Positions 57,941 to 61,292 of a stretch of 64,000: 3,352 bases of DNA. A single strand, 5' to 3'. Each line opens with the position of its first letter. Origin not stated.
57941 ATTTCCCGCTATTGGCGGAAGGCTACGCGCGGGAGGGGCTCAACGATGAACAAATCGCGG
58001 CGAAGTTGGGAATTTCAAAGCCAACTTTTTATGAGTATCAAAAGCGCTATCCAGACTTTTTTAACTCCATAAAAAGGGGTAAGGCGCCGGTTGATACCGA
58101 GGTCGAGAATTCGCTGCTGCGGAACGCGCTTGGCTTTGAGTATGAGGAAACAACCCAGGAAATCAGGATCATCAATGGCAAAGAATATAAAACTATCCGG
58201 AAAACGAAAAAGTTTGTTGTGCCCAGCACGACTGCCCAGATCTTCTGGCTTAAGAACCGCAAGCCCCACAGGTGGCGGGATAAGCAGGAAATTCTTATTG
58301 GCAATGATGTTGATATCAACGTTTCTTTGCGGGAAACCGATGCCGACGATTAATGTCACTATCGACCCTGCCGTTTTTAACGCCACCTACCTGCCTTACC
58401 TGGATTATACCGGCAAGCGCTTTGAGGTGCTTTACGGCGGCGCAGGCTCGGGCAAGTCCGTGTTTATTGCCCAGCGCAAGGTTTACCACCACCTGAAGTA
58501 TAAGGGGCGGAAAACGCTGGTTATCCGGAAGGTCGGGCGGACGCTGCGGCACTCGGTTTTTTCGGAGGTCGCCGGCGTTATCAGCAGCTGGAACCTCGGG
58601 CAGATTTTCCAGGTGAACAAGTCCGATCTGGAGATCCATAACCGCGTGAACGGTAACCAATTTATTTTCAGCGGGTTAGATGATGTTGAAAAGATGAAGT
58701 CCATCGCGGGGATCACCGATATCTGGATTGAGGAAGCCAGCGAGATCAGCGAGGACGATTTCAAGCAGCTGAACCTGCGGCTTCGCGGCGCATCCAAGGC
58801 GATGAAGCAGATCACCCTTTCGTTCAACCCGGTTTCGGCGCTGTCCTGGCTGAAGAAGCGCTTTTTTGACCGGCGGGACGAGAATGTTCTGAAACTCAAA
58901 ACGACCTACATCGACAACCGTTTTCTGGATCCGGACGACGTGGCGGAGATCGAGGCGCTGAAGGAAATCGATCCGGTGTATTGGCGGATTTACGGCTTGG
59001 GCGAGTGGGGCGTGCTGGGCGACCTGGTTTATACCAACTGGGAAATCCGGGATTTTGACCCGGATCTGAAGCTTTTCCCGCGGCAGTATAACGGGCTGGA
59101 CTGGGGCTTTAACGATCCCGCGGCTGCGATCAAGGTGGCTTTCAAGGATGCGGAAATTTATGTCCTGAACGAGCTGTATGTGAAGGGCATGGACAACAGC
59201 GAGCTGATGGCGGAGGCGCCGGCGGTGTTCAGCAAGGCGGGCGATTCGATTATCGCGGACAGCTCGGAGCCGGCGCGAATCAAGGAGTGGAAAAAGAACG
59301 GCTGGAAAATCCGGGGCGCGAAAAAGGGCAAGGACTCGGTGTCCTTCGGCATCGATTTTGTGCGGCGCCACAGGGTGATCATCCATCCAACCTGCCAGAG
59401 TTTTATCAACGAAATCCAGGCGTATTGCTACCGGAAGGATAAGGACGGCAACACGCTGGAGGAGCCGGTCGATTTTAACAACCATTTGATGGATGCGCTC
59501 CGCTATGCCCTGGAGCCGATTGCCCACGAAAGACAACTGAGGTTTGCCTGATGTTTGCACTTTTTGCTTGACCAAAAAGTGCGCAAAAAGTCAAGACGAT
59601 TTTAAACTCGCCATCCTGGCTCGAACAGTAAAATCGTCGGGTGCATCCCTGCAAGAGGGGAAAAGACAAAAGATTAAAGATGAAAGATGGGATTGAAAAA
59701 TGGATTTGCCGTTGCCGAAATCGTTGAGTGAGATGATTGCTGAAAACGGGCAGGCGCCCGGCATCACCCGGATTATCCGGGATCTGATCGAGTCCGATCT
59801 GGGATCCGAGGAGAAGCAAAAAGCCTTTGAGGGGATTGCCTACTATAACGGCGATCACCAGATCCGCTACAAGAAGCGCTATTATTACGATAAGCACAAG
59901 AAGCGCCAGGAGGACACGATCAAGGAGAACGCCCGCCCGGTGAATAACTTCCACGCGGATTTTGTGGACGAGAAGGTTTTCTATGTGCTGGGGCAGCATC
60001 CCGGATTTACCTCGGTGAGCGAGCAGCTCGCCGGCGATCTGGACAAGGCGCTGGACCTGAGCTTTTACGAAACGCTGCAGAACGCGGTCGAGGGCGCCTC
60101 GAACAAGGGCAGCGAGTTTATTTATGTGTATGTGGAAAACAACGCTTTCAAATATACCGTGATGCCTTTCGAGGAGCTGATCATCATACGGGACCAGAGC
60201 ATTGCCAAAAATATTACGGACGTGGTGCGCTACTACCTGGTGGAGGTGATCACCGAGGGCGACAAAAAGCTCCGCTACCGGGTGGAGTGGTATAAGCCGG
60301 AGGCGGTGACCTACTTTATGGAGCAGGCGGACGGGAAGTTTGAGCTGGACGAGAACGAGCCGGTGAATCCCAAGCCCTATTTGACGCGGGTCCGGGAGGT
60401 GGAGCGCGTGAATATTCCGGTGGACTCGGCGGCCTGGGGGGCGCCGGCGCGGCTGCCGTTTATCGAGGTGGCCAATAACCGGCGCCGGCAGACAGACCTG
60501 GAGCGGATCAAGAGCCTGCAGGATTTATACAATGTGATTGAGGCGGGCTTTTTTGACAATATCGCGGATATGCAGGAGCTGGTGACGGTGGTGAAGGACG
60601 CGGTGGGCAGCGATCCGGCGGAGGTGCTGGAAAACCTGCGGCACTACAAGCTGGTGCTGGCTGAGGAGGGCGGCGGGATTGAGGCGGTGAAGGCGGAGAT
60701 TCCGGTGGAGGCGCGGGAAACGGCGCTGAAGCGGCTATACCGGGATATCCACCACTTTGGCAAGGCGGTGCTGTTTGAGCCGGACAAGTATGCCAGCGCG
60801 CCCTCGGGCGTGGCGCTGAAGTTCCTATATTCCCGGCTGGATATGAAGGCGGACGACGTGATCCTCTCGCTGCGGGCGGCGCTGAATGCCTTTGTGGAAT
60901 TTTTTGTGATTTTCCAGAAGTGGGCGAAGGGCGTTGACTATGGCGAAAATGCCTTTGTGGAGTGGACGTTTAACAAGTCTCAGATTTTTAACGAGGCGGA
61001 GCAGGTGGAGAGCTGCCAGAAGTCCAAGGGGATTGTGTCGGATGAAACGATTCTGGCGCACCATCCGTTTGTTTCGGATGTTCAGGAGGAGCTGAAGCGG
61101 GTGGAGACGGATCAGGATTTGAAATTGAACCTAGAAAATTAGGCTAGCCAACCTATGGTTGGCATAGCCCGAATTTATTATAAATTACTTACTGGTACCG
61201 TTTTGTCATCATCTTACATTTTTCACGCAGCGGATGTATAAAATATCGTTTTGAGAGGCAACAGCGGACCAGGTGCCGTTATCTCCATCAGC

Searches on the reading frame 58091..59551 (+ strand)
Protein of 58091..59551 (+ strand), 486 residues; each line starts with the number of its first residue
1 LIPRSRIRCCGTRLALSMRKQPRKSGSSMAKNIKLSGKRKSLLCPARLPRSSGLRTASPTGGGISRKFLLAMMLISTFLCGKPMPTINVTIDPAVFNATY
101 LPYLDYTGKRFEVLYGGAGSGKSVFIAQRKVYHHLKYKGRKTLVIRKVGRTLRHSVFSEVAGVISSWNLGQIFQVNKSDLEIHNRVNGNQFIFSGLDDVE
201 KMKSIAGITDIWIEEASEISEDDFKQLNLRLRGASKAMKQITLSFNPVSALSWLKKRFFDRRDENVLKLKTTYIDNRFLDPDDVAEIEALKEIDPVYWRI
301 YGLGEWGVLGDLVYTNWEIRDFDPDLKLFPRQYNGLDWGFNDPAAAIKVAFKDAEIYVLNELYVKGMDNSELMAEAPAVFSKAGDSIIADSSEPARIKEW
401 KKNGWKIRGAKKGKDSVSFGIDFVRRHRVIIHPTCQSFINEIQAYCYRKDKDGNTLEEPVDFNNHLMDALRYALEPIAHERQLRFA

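Call 52: search_protein_families(library=phrogs, proteins=[window:58091-59551:+], max_evalue=0.00001)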
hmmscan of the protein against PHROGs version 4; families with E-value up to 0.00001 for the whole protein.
window:58091-59551:+ (486 aa): 9 families
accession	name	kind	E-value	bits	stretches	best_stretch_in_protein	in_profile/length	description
phrog_3717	-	head and packaging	1.1e-74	252.3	1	96-347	11-267/277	terminase large subunit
phrog_2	-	head and packaging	2.3e-53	183.1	1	105-480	275-595/807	terminase large subunit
phrog_5653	-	head and packaging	2.2e-39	136.2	1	304-479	1-182/199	terminase large subunit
phrog_6672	-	head and packaging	2.8e-38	131.7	1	352-485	3-137/145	terminase large subunit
phrog_22023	-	unknown function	1.8e-29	104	1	222-368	3-152/153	-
phrog_979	-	head and packaging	2.1e-13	50.8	1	113-248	169-305/642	terminase large subunit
phrog_8711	-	head and packaging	6e-10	40.1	1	104-171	20-87/89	terminase large subunit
phrog_18557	-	head and packaging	6.5e-10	40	1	408-484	2-80/88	terminase large subunit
phrog_10250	-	head and packaging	6.6e-10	40.1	1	291-479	3-217/228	terminase large subunit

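Call 104: search_protein_families(library=padloc, proteins=[L062:8321-9451:-, L062:7860-8288:-, L062:5957-7837:-], max_evalue=0.001)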
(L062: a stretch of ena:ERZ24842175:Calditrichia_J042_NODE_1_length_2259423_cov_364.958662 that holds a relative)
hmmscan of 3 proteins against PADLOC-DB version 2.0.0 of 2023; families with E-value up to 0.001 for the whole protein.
L062:8321-9451:- (376 aa): 0 families

L062:7860-8288:- (142 aa): 0 families

L062:5957-7837:- (626 aa): 5 families
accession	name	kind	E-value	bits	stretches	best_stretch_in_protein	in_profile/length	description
PDLC04649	PDC-M43B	-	3.2e-07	27.7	1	288-462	148-318/345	-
PDLC00405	SduA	-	7.2e-05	20.4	1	503-565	5-67/323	DUF4263 domain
PDLC04725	PDC-M60B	-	0.00012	19.9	1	505-574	4-75/158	-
PDLC04055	PD-T4-6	-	0.00022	18.1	1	490-621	352-479/496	-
PDLC04726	PDC-M60C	-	0.00026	18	1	505-562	1-61/407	-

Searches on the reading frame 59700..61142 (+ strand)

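Call 52: search_protein_families(library=phrogs, proteins=[window:59700-61142:+], max_evalue=0.00001)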
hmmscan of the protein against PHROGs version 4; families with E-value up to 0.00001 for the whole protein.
window:59700-61142:+ (480 aa): 2 families
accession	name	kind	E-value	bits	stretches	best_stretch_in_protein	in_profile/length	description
phrog_64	-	head and packaging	2.2e-88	298.1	1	19-476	71-499/547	portal protein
phrog_9064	-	head and packaging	3.9e-43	148.7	1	265-473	2-207/228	portal protein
